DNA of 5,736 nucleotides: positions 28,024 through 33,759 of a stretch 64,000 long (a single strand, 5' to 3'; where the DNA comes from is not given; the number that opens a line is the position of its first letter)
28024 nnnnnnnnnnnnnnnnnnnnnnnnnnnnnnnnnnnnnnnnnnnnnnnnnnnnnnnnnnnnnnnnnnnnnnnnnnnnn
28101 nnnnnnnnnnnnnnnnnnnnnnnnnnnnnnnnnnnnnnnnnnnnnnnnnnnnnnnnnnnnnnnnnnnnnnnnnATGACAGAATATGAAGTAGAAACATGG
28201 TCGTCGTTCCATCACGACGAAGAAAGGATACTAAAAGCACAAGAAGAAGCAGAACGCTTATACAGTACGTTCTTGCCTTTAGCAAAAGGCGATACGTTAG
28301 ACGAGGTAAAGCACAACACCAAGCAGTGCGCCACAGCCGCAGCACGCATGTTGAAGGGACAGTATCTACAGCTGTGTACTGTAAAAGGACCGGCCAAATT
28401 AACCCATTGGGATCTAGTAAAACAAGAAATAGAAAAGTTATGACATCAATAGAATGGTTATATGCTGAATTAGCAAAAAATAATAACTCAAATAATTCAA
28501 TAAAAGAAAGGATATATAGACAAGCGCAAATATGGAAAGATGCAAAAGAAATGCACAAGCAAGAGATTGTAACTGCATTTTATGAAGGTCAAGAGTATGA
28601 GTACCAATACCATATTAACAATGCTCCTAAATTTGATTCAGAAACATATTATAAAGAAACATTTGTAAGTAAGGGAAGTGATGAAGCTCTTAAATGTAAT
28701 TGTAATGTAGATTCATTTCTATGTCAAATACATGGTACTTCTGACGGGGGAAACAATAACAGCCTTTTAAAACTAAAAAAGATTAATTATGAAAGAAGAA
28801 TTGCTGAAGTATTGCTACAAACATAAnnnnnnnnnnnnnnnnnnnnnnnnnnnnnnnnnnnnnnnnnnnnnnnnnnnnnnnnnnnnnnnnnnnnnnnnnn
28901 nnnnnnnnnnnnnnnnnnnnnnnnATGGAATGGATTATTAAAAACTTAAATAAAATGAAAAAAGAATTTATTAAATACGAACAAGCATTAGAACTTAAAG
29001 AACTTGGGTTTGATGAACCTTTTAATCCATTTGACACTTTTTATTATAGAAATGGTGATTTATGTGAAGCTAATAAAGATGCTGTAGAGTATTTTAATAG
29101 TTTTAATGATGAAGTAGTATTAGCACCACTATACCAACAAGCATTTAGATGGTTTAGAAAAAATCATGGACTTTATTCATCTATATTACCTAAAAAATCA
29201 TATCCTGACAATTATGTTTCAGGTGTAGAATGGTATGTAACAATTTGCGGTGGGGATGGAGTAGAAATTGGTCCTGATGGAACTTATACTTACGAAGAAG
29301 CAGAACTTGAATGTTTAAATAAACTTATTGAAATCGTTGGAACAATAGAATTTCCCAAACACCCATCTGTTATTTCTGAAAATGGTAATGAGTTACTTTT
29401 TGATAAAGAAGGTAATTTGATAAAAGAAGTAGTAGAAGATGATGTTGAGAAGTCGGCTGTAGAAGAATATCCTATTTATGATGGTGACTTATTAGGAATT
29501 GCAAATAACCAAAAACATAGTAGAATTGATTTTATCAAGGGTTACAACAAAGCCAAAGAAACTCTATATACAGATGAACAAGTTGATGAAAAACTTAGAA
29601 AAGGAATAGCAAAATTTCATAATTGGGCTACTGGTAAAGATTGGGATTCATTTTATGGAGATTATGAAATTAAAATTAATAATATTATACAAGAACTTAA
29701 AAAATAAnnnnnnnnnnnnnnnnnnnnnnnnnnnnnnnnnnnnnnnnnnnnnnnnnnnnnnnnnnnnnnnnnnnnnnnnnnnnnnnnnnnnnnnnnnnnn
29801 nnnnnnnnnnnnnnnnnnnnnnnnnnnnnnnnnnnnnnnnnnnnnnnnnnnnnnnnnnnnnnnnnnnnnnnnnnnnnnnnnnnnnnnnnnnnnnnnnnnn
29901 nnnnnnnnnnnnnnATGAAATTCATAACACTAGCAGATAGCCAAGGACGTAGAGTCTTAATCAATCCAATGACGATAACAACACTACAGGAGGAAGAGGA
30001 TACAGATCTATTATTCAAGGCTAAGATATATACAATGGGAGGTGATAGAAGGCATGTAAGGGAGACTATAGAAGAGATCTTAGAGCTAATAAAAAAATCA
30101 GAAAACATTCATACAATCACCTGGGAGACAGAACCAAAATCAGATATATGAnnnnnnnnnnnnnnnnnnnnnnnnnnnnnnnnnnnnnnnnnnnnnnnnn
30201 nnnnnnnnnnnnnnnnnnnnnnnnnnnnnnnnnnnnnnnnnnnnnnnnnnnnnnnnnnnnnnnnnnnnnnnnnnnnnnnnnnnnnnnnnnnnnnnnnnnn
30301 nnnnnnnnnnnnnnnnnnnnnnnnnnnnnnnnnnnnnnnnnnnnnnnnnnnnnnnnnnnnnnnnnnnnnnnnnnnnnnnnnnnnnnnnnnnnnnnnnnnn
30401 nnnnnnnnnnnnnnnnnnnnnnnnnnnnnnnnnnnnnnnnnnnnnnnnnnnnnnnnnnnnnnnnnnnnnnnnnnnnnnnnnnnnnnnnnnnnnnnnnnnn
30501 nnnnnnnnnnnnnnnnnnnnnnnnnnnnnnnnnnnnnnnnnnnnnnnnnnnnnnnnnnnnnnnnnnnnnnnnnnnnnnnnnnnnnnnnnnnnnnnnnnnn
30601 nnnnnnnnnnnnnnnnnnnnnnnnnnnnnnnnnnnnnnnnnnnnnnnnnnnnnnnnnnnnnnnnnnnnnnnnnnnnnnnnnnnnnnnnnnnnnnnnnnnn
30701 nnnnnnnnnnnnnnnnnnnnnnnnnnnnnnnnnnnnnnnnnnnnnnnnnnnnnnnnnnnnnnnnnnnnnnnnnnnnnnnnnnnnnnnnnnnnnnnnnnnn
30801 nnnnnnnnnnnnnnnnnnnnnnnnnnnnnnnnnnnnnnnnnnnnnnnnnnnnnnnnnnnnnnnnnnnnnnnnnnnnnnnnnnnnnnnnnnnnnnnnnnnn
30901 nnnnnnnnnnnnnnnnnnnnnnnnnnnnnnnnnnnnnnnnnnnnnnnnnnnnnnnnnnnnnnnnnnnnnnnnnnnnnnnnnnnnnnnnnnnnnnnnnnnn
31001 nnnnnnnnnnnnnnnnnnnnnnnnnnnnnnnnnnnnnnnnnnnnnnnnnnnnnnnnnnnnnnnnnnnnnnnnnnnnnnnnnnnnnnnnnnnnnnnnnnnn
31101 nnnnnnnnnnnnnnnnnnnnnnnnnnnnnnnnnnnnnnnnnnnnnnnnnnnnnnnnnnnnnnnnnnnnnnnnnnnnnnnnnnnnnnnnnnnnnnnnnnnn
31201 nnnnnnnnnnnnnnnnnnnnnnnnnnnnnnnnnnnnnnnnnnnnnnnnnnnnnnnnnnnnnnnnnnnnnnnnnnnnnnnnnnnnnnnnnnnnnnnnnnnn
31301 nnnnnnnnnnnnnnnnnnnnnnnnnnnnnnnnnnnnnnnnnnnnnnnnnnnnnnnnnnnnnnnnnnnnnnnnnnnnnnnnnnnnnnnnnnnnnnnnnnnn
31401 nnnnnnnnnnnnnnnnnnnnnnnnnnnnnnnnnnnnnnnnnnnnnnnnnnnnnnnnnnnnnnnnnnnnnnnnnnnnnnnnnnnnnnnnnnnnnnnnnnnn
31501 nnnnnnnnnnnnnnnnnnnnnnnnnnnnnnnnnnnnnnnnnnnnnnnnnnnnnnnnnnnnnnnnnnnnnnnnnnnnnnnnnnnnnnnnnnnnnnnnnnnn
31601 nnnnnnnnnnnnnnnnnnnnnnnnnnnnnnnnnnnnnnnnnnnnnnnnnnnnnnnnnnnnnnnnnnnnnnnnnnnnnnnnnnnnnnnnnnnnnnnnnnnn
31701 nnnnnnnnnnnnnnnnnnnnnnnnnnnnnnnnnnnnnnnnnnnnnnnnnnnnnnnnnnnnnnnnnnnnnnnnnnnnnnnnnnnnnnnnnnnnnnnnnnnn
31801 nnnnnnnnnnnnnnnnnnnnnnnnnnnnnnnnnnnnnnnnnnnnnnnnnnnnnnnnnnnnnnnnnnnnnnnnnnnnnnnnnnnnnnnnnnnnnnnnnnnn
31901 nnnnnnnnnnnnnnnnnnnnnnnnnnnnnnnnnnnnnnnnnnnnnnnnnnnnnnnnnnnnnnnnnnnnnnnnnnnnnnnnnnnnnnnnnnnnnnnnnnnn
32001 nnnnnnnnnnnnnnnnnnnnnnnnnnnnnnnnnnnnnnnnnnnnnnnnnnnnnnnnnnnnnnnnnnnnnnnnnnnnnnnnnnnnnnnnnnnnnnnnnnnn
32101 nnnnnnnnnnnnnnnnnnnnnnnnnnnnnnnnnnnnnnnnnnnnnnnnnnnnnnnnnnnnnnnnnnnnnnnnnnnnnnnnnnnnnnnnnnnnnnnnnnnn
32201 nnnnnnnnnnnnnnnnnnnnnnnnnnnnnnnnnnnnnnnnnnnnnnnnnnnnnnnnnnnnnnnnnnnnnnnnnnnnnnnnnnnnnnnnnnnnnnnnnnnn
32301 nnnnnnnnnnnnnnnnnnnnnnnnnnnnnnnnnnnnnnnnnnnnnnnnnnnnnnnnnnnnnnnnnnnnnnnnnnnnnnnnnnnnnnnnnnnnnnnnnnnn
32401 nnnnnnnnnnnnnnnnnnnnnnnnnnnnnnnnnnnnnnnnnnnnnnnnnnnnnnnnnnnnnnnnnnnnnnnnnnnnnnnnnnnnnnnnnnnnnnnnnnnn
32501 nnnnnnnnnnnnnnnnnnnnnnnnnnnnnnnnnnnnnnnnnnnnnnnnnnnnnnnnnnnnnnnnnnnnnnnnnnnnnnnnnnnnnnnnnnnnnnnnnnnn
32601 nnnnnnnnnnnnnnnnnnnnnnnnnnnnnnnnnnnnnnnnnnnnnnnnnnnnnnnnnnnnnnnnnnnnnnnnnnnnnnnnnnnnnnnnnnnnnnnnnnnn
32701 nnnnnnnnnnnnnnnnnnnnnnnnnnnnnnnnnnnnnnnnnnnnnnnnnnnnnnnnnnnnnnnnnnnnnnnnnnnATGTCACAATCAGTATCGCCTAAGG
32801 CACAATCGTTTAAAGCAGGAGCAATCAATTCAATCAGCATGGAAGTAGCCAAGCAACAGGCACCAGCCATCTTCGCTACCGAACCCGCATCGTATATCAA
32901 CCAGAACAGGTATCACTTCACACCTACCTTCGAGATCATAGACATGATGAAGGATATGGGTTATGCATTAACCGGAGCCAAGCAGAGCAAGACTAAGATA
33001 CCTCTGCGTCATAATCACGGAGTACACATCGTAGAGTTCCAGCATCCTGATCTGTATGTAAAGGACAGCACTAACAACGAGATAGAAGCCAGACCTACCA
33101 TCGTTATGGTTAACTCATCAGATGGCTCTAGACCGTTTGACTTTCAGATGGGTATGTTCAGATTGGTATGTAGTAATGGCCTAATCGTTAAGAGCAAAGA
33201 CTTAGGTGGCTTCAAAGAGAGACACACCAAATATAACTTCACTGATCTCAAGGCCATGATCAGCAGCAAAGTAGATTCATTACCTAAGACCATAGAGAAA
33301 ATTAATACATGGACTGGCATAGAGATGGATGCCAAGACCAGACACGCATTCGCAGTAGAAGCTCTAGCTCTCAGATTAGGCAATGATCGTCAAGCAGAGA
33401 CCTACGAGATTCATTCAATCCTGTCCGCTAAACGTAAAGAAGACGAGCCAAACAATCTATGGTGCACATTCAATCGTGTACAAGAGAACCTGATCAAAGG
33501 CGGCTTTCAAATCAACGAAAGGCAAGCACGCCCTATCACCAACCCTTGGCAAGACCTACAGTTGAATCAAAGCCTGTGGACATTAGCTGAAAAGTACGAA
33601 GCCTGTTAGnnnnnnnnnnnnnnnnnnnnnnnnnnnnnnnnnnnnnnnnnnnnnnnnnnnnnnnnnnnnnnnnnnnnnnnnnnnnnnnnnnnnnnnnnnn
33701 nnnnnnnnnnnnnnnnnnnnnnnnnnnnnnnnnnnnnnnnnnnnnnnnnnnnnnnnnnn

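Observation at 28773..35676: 19-nt repeat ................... marks four gene boundaries irrespective of reading frame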

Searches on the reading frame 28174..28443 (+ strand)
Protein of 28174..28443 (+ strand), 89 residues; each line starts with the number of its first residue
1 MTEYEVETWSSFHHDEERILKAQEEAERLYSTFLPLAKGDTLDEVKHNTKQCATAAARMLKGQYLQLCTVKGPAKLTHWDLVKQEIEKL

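Call 20: search_protein_families(library=pfam, max_evalue=0.01, proteins=[window:28174-28443:+])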
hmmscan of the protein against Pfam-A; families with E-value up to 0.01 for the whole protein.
window:28174-28443:+ (89 aa): 0 families

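Call 21: search_protein_families(library=phrogs, max_evalue=0.01, proteins=[window:28174-28443:+])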
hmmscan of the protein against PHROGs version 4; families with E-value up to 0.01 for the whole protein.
window:28174-28443:+ (89 aa): 1 family
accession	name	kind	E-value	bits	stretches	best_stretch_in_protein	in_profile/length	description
phrog_21441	-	unknown function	0.0012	20.1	1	21-89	2-75/75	-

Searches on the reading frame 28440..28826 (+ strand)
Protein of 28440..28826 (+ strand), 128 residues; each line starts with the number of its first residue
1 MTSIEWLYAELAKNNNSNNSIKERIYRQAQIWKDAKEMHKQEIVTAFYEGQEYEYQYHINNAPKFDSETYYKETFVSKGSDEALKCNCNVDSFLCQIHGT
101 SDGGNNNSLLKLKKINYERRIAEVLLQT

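Call 20: search_protein_families(library=pfam, max_evalue=0.01, proteins=[window:28440-28826:+])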
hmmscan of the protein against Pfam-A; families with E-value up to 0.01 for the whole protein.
window:28440-28826:+ (128 aa): 0 families

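Call 21: search_protein_families(library=phrogs, max_evalue=0.01, proteins=[window:28440-28826:+])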
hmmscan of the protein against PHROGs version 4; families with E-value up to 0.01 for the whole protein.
window:28440-28826:+ (128 aa): 0 families

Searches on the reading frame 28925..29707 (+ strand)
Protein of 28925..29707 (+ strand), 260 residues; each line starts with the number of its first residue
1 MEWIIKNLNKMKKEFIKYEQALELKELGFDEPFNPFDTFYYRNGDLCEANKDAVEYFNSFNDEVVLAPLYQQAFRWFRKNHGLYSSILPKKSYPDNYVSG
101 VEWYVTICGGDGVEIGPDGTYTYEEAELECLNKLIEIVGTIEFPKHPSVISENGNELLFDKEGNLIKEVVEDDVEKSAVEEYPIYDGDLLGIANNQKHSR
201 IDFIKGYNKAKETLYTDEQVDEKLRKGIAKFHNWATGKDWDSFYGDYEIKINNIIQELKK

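Call 20: search_protein_families(library=pfam, max_evalue=0.01, proteins=[window:28925-29707:+])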
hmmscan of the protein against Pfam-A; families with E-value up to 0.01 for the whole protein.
window:28925-29707:+ (260 aa): 0 families

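Call 21: search_protein_families(library=phrogs, max_evalue=0.01, proteins=[window:28925-29707:+])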
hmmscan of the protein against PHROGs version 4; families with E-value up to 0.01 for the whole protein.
window:28925-29707:+ (260 aa): 1 family
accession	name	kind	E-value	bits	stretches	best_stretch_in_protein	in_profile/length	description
phrog_25117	-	unknown function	0.0058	17.7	0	21-87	16-94/142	-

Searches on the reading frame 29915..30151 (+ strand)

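Call 20: search_protein_families(library=pfam, max_evalue=0.01, proteins=[window:29915-30151:+])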
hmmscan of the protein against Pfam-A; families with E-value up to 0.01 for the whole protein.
window:29915-30151:+ (78 aa): 1 family
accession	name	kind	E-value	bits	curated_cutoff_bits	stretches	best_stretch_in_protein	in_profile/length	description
PF06289.16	FlbD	-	0.00021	21.2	24.7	1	4-61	2-53/59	Flagellar and Swarming motility proteins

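Call 21: search_protein_families(library=phrogs, max_evalue=0.01, proteins=[window:29915-30151:+])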
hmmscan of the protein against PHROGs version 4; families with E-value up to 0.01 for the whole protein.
window:29915-30151:+ (78 aa): 0 families

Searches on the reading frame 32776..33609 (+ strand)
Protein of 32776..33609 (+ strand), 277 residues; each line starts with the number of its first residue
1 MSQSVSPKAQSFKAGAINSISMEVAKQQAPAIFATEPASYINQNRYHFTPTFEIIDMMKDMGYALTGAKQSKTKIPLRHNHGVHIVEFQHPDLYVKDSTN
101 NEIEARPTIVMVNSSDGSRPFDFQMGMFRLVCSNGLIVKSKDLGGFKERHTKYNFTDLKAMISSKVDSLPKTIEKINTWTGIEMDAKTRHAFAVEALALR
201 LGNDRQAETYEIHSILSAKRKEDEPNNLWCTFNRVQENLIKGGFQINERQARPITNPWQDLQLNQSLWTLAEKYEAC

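Call 53: search_protein_families(library=pfam, max_evalue=0.001, proteins=[window:32776-33609:+])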
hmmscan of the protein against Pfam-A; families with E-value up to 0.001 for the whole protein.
window:32776-33609:+ (277 aa): 1 family
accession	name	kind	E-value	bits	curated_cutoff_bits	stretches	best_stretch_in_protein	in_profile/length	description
PF06067.16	DUF932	-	2.2e-24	87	23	1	43-268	6-227/227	Domain of unknown function (DUF932)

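Call 58: find_related_loci(query=window:32776-33609:+, collection=metagenome_contigs, flank=10000)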
Query window:32776-33609:+ (277 aa) in metagenome_contigs; peptide patterns used: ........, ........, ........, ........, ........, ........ (x = any residue, [..] = any of these).
75 stretches matched a pattern; 13 encode a relative of the query (tblastn E <= 1e-3); 13 distinct loci.
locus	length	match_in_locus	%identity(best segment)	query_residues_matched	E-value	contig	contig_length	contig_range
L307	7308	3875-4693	86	5-277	1e-166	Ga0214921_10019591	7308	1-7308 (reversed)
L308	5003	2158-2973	85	6-277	6e-166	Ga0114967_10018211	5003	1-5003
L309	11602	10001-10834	83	1-277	7e-162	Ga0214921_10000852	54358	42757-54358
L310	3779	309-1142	82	1-277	8e-167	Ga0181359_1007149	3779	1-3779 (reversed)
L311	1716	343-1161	84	5-277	7e-175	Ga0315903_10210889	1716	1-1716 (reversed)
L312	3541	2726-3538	84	5-275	1e-167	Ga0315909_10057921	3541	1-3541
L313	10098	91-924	82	1-277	5e-161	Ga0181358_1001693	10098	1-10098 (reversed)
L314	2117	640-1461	83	2-277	1e-171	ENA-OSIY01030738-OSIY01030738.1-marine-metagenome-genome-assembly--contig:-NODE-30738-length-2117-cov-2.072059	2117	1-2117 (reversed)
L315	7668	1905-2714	82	8-277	2e-156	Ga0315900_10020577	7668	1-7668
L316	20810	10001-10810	82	8-277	2e-156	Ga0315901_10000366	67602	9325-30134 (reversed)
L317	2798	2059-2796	85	5-250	3e-151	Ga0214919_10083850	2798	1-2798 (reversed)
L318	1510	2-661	85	58-277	3e-140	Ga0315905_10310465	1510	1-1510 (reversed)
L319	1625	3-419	85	33-171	5e-85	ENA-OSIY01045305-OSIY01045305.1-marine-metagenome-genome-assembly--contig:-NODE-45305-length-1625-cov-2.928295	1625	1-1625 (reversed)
